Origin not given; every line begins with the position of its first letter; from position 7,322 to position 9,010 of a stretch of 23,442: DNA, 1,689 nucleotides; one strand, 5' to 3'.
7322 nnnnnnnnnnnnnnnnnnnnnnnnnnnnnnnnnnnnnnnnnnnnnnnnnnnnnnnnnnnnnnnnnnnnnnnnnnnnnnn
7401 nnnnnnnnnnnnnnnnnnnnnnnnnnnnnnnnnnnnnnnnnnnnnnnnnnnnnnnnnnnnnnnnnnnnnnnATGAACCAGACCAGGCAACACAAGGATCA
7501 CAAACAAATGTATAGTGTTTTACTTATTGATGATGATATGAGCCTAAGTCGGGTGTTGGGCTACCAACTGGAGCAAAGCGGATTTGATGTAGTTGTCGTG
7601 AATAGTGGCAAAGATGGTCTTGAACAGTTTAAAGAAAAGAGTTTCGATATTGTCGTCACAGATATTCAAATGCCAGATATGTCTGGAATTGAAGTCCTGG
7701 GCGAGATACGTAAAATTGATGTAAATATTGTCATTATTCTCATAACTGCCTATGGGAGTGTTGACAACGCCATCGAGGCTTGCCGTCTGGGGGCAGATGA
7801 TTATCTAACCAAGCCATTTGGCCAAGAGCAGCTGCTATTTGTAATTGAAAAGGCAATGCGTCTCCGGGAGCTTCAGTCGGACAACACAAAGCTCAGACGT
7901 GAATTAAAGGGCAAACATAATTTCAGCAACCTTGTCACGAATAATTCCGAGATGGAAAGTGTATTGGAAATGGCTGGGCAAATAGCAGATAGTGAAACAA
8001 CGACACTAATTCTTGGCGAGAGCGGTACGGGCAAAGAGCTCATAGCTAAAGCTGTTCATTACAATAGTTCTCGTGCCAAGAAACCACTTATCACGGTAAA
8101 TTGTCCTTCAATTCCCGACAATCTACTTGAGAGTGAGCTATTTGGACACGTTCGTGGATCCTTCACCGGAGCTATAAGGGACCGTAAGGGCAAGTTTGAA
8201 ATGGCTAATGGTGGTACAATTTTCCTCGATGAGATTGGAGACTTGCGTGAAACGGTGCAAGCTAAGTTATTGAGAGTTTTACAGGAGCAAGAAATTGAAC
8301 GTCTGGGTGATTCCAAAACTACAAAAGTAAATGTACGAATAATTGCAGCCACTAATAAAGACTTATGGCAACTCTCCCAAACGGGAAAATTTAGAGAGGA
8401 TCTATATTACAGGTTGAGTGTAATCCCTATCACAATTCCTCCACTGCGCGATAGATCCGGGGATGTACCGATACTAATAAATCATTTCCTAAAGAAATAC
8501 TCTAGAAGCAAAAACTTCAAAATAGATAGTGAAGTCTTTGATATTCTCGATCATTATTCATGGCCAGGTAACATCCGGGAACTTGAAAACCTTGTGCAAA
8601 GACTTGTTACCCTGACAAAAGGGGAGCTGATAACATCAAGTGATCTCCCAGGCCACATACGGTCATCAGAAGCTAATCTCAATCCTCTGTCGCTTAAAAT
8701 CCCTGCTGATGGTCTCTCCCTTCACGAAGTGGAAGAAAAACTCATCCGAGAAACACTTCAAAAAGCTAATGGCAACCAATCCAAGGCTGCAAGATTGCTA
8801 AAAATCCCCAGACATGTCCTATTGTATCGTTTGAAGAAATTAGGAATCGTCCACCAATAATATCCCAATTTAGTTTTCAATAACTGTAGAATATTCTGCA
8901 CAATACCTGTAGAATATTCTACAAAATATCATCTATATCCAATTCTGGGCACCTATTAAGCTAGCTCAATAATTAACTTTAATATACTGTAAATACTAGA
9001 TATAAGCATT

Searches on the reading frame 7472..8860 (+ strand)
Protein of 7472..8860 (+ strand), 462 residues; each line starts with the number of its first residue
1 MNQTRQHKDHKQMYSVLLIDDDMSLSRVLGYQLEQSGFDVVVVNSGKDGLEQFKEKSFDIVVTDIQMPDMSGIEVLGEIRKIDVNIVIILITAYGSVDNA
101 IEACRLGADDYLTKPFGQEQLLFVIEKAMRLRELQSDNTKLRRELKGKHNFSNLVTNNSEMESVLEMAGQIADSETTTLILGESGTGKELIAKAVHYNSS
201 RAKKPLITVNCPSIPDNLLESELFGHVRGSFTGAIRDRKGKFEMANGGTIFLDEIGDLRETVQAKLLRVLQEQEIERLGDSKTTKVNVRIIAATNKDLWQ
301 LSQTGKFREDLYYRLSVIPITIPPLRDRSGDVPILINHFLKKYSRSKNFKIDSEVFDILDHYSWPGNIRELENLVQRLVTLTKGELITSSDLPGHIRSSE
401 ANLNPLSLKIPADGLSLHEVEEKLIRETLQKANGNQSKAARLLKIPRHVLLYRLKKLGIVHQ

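Call 7: search_protein_families(library=pfam, proteins=[window:7472-8860:+])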
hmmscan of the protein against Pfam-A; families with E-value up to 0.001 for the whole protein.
window:7472-8860:+ (462 aa): 9 families
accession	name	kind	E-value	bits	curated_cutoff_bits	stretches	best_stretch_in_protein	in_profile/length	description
PF00158.32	Sigma54_activat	-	2e-70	236.3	20.2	1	155-320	2-167/168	Sigma-54 interaction domain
PF00072.30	Response_reg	-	4.3e-30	104.6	30.2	1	16-123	1-108/111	Response regulator receiver domain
PF25601.1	AAA_lid_14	-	2.6e-24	85.3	27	1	326-402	1-80/87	AAA+ ATPase lid domain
PF14532.12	Sigma54_activ_2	-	4.8e-19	69.4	25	1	169-325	15-138/138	Sigma-54 interaction domain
PF02954.25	HTH_8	-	1.2e-11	44.6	22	1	417-457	2-42/42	Bacterial regulatory protein, Fis family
PF07728.20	AAA_5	-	1.3e-08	35.4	22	1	179-296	3-123/139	AAA domain (dynein-related subfamily)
PF00004.35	AAA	-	5.9e-08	33.7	21.2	1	179-301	2-114/131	ATPase family associated with various cellular activities (AAA)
PF07724.20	AAA_2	-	2.8e-06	27.9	27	1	175-303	3-132/166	AAA domain (Cdc48 subfamily)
PF01078.27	Mg_chelatase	-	0.00032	20.6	20.3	0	234-295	94-157/207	Magnesium chelatase, subunit ChlI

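Call 13: find_encoding_contigs(protein=window:7472-8860:+, flank=10000, max_places=6)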
Protein window:7472-8860:+ (462 aa): 1 contig read that carries it; 1 place shown.
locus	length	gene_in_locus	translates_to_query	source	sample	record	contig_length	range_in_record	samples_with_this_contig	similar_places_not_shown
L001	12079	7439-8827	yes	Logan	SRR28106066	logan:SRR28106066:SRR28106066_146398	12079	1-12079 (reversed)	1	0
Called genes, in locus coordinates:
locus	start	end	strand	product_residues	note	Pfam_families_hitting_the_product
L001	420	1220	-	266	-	PF01145:Band_7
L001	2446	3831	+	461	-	PF02368:Big_2, PF09459:EB_dh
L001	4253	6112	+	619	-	PF08447:PAS_3, PF00512:HisKA, PF02518:HATPase_c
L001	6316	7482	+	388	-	PF00512:HisKA, PF02518:HATPase_c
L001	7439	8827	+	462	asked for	PF00072:Response_reg, PF00158:Sigma54_activat, PF14532:Sigma54_activ_2, PF07724:AAA_2 (weak), PF00004:AAA (weak), PF07728:AAA_5, PF25601:AAA_lid_14, PF02954:HTH_8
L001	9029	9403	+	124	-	-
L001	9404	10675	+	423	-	PF02321:OEP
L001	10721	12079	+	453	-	?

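Call 14: find_related_loci(query=window:7472-8860:+, collection=genome_contigs, flank=10000)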
Query window:7472-8860:+ (462 aa) in genome_contigs; peptide patterns used: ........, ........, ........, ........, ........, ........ (x = any residue, [..] = any of these).
305 stretches matched a pattern; 199 encode a relative of the query (tblastn E <= 1e-3); the best 80 are kept; 80 distinct loci.
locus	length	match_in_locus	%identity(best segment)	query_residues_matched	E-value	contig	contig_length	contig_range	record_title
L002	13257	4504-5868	84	5-459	0e+0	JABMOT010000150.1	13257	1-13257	MAG: Candidatus Neomarinimicrobiota bacterium isolate bin.509 k141_3253904, whole genome shotgun sequence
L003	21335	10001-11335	63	16-459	0e+0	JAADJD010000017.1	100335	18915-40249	MAG: Calditrichota bacterium isolate M_MetaBat.96 contig-127_66, whole genome shotgun sequence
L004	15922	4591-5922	48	16-459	8e-136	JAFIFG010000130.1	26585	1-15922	MAG: Clostridiaceae bacterium isolate coassembly_bin.26 k141_111150, whole genome shotgun sequence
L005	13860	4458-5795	46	16-460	4e-128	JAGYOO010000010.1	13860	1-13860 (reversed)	MAG: Candidatus Omnitrophota bacterium isolate M55B170 10, whole genome shotgun sequence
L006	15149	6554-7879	43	15-459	6e-123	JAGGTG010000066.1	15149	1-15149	MAG: Candidatus Aerophobetes bacterium isolate AUK042 PB_MANV_042_c_000000000445, whole genome shotgun sequence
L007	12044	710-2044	44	11-459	5e-121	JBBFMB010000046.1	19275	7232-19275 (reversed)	MAG: Ignavibacterium sp. isolate Uz-U4-40 NODE_46_length_19275_cov_3.348370, whole genome shotgun sequence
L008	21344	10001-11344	44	4-459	1e-120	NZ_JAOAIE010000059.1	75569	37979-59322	MAG: Ignavibacterium album isolate SKW81 k141_816088, whole genome shotgun sequence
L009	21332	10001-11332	44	11-459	6e-120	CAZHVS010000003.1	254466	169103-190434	MAG TPA_asm: uncultured Ignavibacteriaceae bacterium isolate binchicken_co20_231 genome assembly, contig: NODE_77_length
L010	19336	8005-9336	44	11-459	7e-120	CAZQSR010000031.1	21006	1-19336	MAG TPA_asm: uncultured Ignavibacteriaceae bacterium isolate binchicken_co190_329 genome assembly, contig: NODE_4550_len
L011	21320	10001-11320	43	15-459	1e-119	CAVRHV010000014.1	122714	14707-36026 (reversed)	MAG: uncultured Ignavibacteria bacterium isolate MFD05684.bin.2.86 genome assembly, contig: contig_46597, whole genome s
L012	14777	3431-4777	43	5-459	3e-119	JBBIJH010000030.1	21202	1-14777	MAG: Ignavibacteriales bacterium isolate QH2F170213_bin_158 NODE_2764_length_21202_cov_4.196009, whole genome shotgun se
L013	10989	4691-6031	44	5-459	2e-119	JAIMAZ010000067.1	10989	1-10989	MAG: Ignavibacterium sp. isolate HOT.MB2.1 Contig69, whole genome shotgun sequence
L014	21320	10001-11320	43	15-459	6e-119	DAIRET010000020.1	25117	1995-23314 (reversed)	MAG TPA_asm: Ignavibacteriaceae bacterium isolate CTOTU18356 NODE_2005_length_25117_cov_5.325872, whole genome shotgun s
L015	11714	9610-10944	43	11-459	5e-119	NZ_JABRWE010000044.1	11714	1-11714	MAG: Ignavibacterium sp. isolate MAG-12 c_000000001351, whole genome shotgun sequence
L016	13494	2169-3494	44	14-459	2e-118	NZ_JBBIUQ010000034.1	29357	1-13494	MAG: Ignavibacterium sp. isolate EPF170215_bin_57 NODE_815_length_29357_cov_10.1646, whole genome shotgun sequence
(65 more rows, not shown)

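Call 21: find_related_loci(query=window:7472-8860:+, collection=metagenome_contigs, flank=10000)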
Query window:7472-8860:+ (462 aa) in metagenome_contigs; peptide patterns used: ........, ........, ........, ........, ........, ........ (x = any residue, [..] = any of these).
500 stretches matched a pattern; 224 encode a relative of the query (tblastn E <= 1e-3); the best 80 are kept; 80 distinct loci.
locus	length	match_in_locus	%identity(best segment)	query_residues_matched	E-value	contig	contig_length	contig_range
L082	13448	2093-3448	84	8-459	0e+0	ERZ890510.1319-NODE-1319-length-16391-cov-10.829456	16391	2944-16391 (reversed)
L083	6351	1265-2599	49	15-459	1e-155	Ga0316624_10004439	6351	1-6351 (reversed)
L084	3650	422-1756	48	15-459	1e-154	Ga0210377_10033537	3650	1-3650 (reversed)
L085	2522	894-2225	44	13-447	7e-131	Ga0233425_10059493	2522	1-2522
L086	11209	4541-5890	45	16-459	4e-124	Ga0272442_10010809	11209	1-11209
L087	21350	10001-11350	45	16-459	3e-124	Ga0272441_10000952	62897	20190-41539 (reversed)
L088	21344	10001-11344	44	4-459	5e-122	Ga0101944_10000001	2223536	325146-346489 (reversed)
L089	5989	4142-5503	42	2-456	3e-121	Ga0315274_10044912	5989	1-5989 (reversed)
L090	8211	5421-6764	43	7-459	9e-121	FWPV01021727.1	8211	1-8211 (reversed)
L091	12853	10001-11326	44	14-459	8e-121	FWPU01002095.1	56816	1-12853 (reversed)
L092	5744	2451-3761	43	16-456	4e-119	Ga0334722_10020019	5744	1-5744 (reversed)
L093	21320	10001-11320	43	15-459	4e-119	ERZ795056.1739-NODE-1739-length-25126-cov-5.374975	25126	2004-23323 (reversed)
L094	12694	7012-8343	43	10-459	7e-119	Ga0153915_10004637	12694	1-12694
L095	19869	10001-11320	43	16-459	1e-118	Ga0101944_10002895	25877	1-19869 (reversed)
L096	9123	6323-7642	43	15-459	3e-118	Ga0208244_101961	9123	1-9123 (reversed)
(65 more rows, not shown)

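Call 28: find_homologous_proteins(query=window:7472-8860:+, max_evalue=1e-100)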
Query window:7472-8860:+ (462 aa): 3433 proteins with E <= 1e-100 among 8000 candidates; the best 120 are listed.
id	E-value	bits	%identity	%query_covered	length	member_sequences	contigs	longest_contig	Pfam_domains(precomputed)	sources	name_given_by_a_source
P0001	9.6e-291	982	100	97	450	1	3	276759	PF00158.33,PF07724.21,PF25601.2,PF02954.26,PF00004.36,PF14532.13,PF07728.21,PF00072.31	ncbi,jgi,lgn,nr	ncbi:MAG: sigma-54-dependent Fis family transcriptional regulator [Candidatus Marinimicrobia bacteri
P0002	1.1e-260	883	90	97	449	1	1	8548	PF00158.33,PF07724.21,PF25601.2,PF02954.26,PF00004.36,PF14532.13,PF07728.21,PF00072.31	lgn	-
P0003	6.4e-251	851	85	97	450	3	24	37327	PF00158.33,PF07724.21,PF25601.2,PF02954.26,PF00004.36,PF14532.13,PF07728.21,PF00072.31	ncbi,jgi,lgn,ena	jgi:DNA-binding NtrC family response regulator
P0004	7.7e-243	824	84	97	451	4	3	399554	PF00158.33,PF07724.21,PF25601.2,PF02954.26,PF00004.36,PF14532.13,PF07728.21,PF00072.31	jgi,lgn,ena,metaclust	metaclust:\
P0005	2.1e-238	809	81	97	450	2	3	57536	PF00158.33,PF07724.21,PF25601.2,PF02954.26,PF00004.36,PF14532.13,PF07728.21,PF00072.31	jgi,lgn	-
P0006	2.7e-237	806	81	97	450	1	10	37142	PF00158.33,PF07724.21,PF25601.2,PF02954.26,PF00004.36,PF14532.13,PF07728.21,PF00072.31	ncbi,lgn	-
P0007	3.5e-210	716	69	97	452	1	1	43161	PF00158.33,PF25601.2,PF02954.26,PF00004.36,PF14532.13,PF07728.21,PF00072.31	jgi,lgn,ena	-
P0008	3.1e-209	713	70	97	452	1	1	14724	PF00158.33,PF25601.2,PF02954.26,PF00004.36,PF14532.13,PF07728.21,PF00072.31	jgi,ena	-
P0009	7.9e-209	712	71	97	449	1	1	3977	PF00158.33,PF25601.2,PF02954.26,PF00004.36,PF14532.13,PF07728.21,PF00072.31,PF01078.28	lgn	-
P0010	3.4e-207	707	70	97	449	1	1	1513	PF00158.33,PF25601.2,PF02954.26,PF00004.36,PF14532.13,PF07728.21,PF00072.31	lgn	-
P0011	1.8e-198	678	68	95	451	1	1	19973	PF00158.33,PF25601.2,PF02954.26,PF00004.36,PF14532.13,PF07728.21,PF00072.31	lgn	-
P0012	4.3e-196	670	69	94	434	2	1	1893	PF00158.33,PF25601.2,PF02954.26,PF00004.36,PF14532.13,PF07728.21,PF00072.31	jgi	jgi:two-component system NtrC family response regulator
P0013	1.1e-192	659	65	97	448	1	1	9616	PF00158.33,PF25601.2,PF02954.26,PF00004.36,PF14532.13,PF07728.21,PF00072.31,PF01078.28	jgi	jgi:two-component system NtrC family response regulator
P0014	2.0e-192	658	66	96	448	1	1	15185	PF00158.33,PF25601.2,PF02954.26,PF00004.36,PF14532.13,PF07728.21,PF00072.31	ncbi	-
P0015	2.7e-192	657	64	97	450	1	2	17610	PF00158.33,PF25601.2,PF02954.26,PF23198.2,PF00004.36,PF14532.13,PF07728.21,PF00072.31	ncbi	-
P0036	1.9e-186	638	62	97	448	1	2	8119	PF00158.33,PF25601.2,PF02954.26,PF00004.36,PF14532.13,PF07728.21,PF00072.31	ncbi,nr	ncbi:MAG: response regulator [Aliifodinibius sp.]|nr:response regulator [Fodinibius sp.]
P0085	8.4e-180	616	61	96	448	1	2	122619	PF00158.33,PF25601.2,PF02954.26,PF00004.36,PF14532.13,PF07728.21,PF00072.31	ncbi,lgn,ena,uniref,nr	ncbi:MAG TPA: sigma-54-dependent Fis family transcriptional regulator [Caldithrix abyssi]|uniref:Sig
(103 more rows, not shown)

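Call 30: find_encoding_contigs(protein=P0002, flank=10000, max_places=2)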
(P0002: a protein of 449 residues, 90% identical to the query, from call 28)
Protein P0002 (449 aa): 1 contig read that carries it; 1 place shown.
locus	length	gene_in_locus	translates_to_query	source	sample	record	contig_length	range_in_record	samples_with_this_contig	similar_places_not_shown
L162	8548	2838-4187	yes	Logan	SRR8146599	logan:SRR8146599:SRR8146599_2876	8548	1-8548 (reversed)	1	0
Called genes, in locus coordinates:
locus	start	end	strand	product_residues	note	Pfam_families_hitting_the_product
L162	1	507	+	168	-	?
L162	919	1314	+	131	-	PF03625:DUF302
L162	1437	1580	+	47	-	-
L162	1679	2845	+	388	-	PF00512:HisKA, PF02518:HATPase_c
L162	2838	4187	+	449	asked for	PF00072:Response_reg, PF00158:Sigma54_activat, PF14532:Sigma54_activ_2, PF00004:AAA (weak), PF07724:AAA_2 (weak), PF07728:AAA_5, PF25601:AAA_lid_14, PF02954:HTH_8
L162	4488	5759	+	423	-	PF02321:OEP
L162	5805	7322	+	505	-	PF19335:HMBD, PF25919:BSH_CusB, PF25973:BSH_CzcB, PF25869:3HB_CusB (weak), PF25954:Beta-barrel_RND_2, PF25975:CzcB_C (weak)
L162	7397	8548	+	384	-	?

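Call 31: find_encoding_contigs(protein=P0004, flank=10000, max_places=2)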
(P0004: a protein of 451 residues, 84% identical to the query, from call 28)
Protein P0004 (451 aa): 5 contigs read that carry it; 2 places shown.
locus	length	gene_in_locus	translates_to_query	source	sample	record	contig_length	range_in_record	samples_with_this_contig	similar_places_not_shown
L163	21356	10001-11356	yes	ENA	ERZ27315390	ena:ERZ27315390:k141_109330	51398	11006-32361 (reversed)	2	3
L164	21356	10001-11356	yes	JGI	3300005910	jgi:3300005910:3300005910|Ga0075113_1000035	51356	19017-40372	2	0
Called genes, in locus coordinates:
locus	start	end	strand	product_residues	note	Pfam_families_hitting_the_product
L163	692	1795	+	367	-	-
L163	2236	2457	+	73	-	PF12728:HTH_17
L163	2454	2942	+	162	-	-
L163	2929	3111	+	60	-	-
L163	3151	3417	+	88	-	-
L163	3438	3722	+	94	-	PF12728:HTH_17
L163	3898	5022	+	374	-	PF00589:Phage_integrase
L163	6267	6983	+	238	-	PF13795:HupE_UreJ_2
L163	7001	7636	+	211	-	-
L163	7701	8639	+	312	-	PF01545:Cation_efflux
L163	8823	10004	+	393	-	PF00512:HisKA, PF02518:HATPase_c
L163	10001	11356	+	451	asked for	PF00072:Response_reg, PF00158:Sigma54_activat, PF14532:Sigma54_activ_2, PF00004:AAA (weak), PF07724:AAA_2 (weak), PF07728:AAA_5, PF25601:AAA_lid_14, PF02954:HTH_8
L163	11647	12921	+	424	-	PF02321:OEP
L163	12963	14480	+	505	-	PF19335:HMBD, PF25919:BSH_CusB, PF25973:BSH_CzcB, PF25869:3HB_CusB (weak), PF25954:Beta-barrel_RND_2, PF25967:RND-MFP_C (weak), PF25975:CzcB_C (weak)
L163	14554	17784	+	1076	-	PF00873:ACR_tran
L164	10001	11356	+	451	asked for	PF00072:Response_reg, PF00158:Sigma54_activat, PF14532:Sigma54_activ_2, PF00004:AAA (weak), PF07724:AAA_2 (weak), PF07728:AAA_5, PF25601:AAA_lid_14, PF02954:HTH_8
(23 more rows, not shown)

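Call 32: find_encoding_contigs(protein=P0005, flank=10000, max_places=2)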
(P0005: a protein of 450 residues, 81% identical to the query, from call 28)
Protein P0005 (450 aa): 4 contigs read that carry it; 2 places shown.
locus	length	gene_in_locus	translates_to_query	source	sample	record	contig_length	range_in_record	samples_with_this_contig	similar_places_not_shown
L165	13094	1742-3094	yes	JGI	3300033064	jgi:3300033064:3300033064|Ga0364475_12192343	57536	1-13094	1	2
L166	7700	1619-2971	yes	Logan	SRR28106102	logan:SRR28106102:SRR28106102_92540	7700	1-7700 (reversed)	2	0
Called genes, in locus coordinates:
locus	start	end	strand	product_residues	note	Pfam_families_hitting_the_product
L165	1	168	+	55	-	?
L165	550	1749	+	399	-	PF00512:HisKA, PF02518:HATPase_c, PF14501:HATPase_c_5 (weak)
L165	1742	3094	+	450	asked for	PF00072:Response_reg, PF00158:Sigma54_activat, PF14532:Sigma54_activ_2, PF00004:AAA (faint), PF07724:AAA_2 (weak), PF07728:AAA_5, PF25601:AAA_lid_14, PF02954:HTH_8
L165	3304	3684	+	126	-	-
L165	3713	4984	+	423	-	PF02321:OEP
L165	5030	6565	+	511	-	PF19335:HMBD, PF25919:BSH_CusB, PF25973:BSH_CzcB, PF25869:3HB_CusB (weak), PF25944:Beta-barrel_RND (weak), PF25954:Beta-barrel_RND_2, PF25967:RND-MFP_C, PF25975:CzcB_C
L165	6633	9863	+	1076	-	PF00873:ACR_tran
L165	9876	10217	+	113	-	PF00543:P-II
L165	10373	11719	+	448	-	PF07992:Pyr_redox_2, PF01266:DAO (faint), PF13454:NAD_binding_9 (faint), PF13738:Pyr_redox_3 (faint), PF00070:Pyr_redox, PF22366:NDH2_C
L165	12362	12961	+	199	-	-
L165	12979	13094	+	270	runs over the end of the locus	-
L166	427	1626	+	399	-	PF00512:HisKA, PF02518:HATPase_c, PF14501:HATPase_c_5 (weak)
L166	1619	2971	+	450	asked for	PF00072:Response_reg, PF00158:Sigma54_activat, PF14532:Sigma54_activ_2, PF00004:AAA (faint), PF07724:AAA_2 (weak), PF07728:AAA_5, PF25601:AAA_lid_14, PF02954:HTH_8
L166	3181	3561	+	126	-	-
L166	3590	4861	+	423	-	PF02321:OEP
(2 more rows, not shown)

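Call 33: find_encoding_contigs(protein=P0006, flank=10000, max_places=1)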
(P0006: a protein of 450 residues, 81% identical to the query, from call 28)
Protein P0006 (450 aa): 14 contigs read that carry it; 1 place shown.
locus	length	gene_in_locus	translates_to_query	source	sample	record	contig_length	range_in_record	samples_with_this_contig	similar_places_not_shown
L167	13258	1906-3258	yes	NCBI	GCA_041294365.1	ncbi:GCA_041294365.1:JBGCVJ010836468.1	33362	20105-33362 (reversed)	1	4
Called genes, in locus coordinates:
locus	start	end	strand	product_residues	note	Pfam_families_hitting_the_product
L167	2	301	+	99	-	?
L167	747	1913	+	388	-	PF00512:HisKA, PF02518:HATPase_c, PF14501:HATPase_c_5 (weak)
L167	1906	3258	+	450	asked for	PF00072:Response_reg, PF00158:Sigma54_activat, PF14532:Sigma54_activ_2, PF00004:AAA (faint), PF07724:AAA_2 (weak), PF07728:AAA_5, PF25601:AAA_lid_14, PF02954:HTH_8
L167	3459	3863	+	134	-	-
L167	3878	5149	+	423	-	PF02321:OEP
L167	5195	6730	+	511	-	PF19335:HMBD, PF25919:BSH_CusB, PF25973:BSH_CzcB, PF25869:3HB_CusB (faint), PF25944:Beta-barrel_RND (weak), PF25954:Beta-barrel_RND_2, PF25967:RND-MFP_C (weak), PF25975:CzcB_C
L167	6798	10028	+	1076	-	PF00873:ACR_tran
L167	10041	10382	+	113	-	PF00543:P-II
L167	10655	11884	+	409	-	PF07992:Pyr_redox_2, PF00070:Pyr_redox, PF22366:NDH2_C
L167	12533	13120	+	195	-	-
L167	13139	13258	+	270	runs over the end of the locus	-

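Call 34: find_encoding_contigs(protein=P0007, flank=10000, max_places=1)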
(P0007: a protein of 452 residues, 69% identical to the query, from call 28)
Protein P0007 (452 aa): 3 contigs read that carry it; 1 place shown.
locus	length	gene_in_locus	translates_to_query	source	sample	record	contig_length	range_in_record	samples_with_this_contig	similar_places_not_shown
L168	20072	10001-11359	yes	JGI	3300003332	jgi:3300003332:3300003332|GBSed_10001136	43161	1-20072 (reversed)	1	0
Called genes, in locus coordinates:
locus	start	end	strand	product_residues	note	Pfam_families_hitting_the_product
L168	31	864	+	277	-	PF00528:BPD_transp_1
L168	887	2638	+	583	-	PF00128:Alpha-amylase, PF14701:hDGE_amylase (weak), PF14871:GHL6 (weak)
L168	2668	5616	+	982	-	PF03423:CBM_25 (faint), PF16760:CBM53, PF13860:FlgD_ig (faint), PF02922:CBM_48 (weak), PF00128:Alpha-amylase, PF18962:Por_Secre_tail (weak)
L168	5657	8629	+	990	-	PF06202:GDE_C, PF09985:Glucodextran_C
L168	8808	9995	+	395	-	PF00512:HisKA, PF02518:HATPase_c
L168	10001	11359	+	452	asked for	PF00072:Response_reg, PF00158:Sigma54_activat, PF14532:Sigma54_activ_2, PF00004:AAA (weak), PF07728:AAA_5 (weak), PF25601:AAA_lid_14, PF02954:HTH_8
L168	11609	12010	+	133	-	-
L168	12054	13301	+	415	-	PF02321:OEP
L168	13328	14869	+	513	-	PF19335:HMBD, PF25997:BSH_YhbJ (faint), PF25919:BSH_CusB, PF25973:BSH_CzcB, PF25869:3HB_CusB, PF25944:Beta-barrel_RND (weak), PF25954:Beta-barrel_RND_2, PF25975:CzcB_C (weak), +1 more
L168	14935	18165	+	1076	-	PF00873:ACR_tran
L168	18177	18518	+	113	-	PF00543:P-II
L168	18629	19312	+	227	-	PF14196:ATC_hydrolase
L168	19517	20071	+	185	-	?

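Call 35: find_encoding_contigs(protein=P0008, flank=10000, max_places=1)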
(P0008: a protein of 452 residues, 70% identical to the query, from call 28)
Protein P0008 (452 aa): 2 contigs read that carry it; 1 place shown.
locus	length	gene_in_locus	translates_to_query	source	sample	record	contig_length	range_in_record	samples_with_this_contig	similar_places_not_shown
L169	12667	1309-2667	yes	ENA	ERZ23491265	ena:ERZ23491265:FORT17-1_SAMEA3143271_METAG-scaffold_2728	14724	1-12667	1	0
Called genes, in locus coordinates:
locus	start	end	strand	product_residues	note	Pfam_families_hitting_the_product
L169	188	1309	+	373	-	PF00512:HisKA, PF02518:HATPase_c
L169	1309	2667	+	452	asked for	PF00072:Response_reg, PF00158:Sigma54_activat, PF14532:Sigma54_activ_2, PF00004:AAA (weak), PF07728:AAA_5, PF25601:AAA_lid_14, PF02954:HTH_8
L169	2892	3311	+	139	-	-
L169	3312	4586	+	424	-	PF02321:OEP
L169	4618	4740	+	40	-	-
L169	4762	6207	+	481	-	PF19335:HMBD (weak), PF25997:BSH_YhbJ (faint), PF25919:BSH_CusB, PF25973:BSH_CzcB, PF25869:3HB_CusB (weak), PF25954:Beta-barrel_RND_2, PF25967:RND-MFP_C (weak), PF25975:CzcB_C (weak), +1 more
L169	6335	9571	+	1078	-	PF00873:ACR_tran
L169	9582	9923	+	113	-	PF00543:P-II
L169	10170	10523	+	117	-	PF09851:SHOCT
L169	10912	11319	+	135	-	-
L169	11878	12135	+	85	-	-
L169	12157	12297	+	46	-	-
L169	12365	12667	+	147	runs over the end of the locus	PF19335:HMBD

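Call 36: find_encoding_contigs(protein=P0011, flank=10000, max_places=1)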
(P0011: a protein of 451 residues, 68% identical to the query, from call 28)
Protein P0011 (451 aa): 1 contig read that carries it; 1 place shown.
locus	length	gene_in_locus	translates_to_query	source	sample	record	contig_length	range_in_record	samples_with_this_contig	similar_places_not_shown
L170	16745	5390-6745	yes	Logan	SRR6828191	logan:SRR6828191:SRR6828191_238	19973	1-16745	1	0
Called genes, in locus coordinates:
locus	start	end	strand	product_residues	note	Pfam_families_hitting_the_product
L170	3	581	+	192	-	?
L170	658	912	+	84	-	PF00578:AhpC-TSA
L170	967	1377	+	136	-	PF00578:AhpC-TSA, PF08534:Redoxin (weak), PF10417:1-cysPrx_C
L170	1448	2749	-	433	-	PF00270:DEAD, PF04851:ResIII (weak), PF00271:Helicase_C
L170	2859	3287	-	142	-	-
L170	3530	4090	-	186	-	PF02659:Mntp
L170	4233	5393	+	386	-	PF00512:HisKA, PF02518:HATPase_c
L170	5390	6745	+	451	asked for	PF00072:Response_reg, PF00158:Sigma54_activat, PF14532:Sigma54_activ_2, PF07728:AAA_5, PF00004:AAA (weak), PF25601:AAA_lid_14, PF02954:HTH_8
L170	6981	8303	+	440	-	PF02321:OEP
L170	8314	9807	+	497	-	PF19335:HMBD, PF25919:BSH_CusB, PF25973:BSH_CzcB, PF25944:Beta-barrel_RND (weak), PF25954:Beta-barrel_RND_2, PF25967:RND-MFP_C (weak), PF25975:CzcB_C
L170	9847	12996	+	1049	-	PF00873:ACR_tran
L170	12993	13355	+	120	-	PF00543:P-II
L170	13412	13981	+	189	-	-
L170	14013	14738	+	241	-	-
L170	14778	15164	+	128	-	PF23455:DUF7129 (faint), PF19335:HMBD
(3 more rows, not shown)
